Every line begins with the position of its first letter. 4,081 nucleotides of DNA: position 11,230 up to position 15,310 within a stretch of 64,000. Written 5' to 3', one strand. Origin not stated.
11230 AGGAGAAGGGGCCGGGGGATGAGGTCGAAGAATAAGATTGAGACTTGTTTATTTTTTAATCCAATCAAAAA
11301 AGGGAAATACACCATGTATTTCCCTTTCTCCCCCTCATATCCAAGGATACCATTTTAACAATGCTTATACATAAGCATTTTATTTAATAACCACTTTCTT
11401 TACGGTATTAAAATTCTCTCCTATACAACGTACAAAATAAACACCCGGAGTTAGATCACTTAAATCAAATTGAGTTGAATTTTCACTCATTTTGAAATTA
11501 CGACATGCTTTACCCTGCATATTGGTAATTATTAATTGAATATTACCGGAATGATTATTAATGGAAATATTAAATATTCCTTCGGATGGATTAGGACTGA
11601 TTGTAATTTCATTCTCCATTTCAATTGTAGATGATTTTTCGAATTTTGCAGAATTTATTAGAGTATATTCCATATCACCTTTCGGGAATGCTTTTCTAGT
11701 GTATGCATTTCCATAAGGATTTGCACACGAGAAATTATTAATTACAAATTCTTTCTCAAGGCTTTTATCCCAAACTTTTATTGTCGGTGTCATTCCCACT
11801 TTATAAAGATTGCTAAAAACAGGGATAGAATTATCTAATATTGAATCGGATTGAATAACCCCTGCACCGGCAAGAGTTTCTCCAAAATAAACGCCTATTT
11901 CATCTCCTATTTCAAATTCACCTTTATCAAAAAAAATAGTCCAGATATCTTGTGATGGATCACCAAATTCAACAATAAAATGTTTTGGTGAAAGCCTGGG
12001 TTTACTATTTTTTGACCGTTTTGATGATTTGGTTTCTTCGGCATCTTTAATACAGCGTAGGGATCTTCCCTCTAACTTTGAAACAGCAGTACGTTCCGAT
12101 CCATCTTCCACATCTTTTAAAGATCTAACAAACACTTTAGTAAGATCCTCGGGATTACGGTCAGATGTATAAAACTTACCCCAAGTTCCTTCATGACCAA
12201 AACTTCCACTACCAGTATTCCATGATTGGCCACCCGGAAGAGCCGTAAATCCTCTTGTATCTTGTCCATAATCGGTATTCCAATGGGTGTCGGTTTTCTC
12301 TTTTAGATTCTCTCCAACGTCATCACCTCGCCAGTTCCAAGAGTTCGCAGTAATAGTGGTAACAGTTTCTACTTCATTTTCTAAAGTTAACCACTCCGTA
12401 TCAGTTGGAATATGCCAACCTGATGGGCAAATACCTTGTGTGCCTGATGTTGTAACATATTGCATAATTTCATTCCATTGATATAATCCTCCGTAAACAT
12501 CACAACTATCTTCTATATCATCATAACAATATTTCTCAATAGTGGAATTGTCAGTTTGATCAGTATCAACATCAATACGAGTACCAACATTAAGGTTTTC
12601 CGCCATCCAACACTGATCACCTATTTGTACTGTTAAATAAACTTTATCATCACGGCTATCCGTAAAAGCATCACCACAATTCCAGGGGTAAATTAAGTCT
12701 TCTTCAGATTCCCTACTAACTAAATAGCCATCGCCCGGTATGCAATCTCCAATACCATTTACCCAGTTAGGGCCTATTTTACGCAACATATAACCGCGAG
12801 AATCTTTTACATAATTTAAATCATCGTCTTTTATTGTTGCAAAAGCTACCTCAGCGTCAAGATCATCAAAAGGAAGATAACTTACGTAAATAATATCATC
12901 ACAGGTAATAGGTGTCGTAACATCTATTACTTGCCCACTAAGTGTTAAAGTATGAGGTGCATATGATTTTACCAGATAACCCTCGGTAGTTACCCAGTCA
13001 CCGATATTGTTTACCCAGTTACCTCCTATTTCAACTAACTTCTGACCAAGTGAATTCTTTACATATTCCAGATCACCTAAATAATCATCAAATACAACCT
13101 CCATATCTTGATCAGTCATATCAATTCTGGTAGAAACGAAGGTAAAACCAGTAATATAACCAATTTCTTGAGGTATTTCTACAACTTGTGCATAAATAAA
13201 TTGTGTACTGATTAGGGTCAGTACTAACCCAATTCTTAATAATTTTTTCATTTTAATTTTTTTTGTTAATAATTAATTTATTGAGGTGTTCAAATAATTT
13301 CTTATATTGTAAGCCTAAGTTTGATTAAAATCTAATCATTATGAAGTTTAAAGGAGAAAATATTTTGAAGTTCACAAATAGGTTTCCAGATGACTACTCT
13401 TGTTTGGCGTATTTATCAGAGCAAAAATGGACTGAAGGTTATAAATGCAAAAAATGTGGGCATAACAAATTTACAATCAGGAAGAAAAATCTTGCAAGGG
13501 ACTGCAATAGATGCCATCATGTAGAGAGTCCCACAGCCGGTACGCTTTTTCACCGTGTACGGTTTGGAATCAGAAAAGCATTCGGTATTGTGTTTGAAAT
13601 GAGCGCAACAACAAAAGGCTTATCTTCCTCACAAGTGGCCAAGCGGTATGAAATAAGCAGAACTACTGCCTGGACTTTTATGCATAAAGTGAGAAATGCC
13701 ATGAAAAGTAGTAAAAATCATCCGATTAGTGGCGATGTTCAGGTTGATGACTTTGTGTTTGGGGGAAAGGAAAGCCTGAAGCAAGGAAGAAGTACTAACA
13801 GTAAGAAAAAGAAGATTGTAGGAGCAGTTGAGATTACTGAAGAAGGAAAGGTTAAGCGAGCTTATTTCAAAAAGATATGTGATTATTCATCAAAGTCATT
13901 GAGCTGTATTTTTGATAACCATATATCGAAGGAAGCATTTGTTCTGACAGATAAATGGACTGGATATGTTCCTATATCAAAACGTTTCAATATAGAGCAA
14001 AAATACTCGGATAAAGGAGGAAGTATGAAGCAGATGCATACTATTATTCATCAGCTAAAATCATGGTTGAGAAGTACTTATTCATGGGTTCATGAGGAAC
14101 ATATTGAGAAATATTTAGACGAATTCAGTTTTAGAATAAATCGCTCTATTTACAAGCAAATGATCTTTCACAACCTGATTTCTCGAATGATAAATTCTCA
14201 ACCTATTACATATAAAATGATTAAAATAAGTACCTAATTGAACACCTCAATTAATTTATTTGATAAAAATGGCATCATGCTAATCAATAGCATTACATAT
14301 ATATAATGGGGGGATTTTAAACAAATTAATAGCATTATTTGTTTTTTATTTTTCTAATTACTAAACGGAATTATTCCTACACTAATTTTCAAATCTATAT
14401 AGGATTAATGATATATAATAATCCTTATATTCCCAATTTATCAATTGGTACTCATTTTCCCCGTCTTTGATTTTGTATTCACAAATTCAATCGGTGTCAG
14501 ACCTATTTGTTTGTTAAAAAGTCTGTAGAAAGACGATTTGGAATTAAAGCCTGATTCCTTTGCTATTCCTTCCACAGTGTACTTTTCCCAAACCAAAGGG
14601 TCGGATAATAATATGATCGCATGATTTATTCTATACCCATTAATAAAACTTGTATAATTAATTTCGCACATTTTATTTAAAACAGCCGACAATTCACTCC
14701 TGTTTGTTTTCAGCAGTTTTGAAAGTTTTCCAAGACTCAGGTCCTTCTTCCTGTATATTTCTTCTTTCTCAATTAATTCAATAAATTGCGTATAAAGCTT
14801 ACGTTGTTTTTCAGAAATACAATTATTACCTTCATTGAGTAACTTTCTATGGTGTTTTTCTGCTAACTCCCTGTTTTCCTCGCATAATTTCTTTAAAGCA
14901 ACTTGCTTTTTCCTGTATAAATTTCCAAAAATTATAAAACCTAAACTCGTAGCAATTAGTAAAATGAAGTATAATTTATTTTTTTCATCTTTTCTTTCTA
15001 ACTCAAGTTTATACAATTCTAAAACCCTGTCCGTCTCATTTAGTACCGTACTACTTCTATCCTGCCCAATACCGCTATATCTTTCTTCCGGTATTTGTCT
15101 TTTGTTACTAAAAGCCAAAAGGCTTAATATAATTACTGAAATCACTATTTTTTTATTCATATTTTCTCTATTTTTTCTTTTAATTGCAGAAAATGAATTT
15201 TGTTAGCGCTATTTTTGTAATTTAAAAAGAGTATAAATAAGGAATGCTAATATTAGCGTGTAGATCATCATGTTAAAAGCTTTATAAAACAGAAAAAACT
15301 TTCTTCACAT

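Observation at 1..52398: Six secreted mosaic proteins built from three shuffled modules occupy about a quarter of the window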

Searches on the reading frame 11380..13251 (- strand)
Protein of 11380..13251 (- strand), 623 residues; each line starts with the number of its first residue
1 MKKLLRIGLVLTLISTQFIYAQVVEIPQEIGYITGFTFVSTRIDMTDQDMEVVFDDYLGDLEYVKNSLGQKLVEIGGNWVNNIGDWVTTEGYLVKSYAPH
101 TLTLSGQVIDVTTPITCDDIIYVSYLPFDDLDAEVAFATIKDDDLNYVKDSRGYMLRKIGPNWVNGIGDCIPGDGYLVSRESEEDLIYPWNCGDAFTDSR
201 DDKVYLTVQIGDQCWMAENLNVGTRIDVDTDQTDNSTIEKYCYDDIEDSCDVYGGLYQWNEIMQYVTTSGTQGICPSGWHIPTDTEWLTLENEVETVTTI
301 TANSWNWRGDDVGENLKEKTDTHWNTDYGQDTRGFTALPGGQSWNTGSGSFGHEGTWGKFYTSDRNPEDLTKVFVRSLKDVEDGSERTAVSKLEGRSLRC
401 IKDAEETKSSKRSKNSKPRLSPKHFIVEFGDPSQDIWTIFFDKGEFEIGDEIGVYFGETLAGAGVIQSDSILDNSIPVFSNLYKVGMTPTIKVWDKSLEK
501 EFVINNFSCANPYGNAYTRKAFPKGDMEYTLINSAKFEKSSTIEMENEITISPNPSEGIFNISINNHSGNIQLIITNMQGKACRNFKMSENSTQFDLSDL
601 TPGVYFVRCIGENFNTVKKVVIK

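Call 4: search_protein_families(library=pfam, proteins=[window:11380-13251:-], max_evalue=0.01)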
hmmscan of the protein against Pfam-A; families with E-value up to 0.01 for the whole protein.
window:11380-13251:- (623 aa): 2 families
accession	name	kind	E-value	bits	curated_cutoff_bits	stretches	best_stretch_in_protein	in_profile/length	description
PF09603.15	Fib_succ_major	-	8.5e-33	114.6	33.9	1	208-402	1-187/187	Fibrobacter succinogenes major domain (Fib_succ_major)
PF18962.6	Por_Secre_tail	-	6e-14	52.5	27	1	551-622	1-75/75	Secretion system C-terminal sorting domain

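Call 14: search_protein_families(library=ncbifam, proteins=[window:11380-13251:-], max_evalue=0.1)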
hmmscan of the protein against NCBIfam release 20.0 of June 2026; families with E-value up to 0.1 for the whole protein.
window:11380-13251:- (623 aa): 5 families
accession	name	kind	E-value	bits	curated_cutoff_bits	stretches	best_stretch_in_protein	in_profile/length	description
TIGR02145.1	Fib_succ_major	domain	5.3e-38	131.4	41.65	1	196-403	2-176/176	FISUMP domain-containing protein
TIGR04183.1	Por_Secre_tail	domain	2.2e-14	53.2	23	1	551-623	1-72/72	T9SS type A sorting domain-containing protein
NF038113.1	T9SSA_dep_M36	equivalog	1.4e-08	33.3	885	1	541-623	786-869/869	T9SS-dependent M36 family metallopeptidase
NF050177.1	TapA_OM_Porphy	equivalog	5.3e-05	22.2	500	1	540-622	462-543/544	TapA/TapC family T9SS-dependent outer membrane protein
NF052644.1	T9SS_DNase_Rie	equivalog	0.087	12.2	260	1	572-621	201-249/251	T9SS-dependent surface endonuclease, AS87_RS02955 family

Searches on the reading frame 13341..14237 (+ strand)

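Call 34: search_protein_families(library=pfam, proteins=[window:13341-14237:+], max_evalue=0.001)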
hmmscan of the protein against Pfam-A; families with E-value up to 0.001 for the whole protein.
window:13341-14237:+ (298 aa): 2 families
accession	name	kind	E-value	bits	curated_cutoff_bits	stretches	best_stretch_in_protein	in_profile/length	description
PF12762.13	DDE_Tnp_IS1595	-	1.8e-18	67.4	27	1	129-267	2-153/153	ISXO2-like transposase domain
PF12760.12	Zn_ribbon_IS1595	-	0.00014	22.2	25.4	1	16-60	1-45/46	Transposase zinc-ribbon domain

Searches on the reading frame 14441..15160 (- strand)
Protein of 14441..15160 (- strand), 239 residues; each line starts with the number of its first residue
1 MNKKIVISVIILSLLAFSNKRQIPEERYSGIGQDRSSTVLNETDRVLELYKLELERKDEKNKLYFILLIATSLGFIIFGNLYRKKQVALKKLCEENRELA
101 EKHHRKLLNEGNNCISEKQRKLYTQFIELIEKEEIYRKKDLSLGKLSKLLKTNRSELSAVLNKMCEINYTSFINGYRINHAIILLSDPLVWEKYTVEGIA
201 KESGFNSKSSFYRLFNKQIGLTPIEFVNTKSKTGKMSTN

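Call 34: search_protein_families(library=pfam, proteins=[window:14441-15160:-], max_evalue=0.001)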
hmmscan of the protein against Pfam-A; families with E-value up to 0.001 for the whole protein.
window:14441-15160:- (239 aa): 2 families
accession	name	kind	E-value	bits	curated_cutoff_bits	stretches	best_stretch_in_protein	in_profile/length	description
PF12833.13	HTH_18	-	2.8e-12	47.2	33.6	1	146-227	1-78/80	Helix-turn-helix domain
PF00165.29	HTH_AraC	-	1.5e-06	28.6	26.6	1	193-228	8-42/42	Bacterial regulatory helix-turn-helix proteins, AraC family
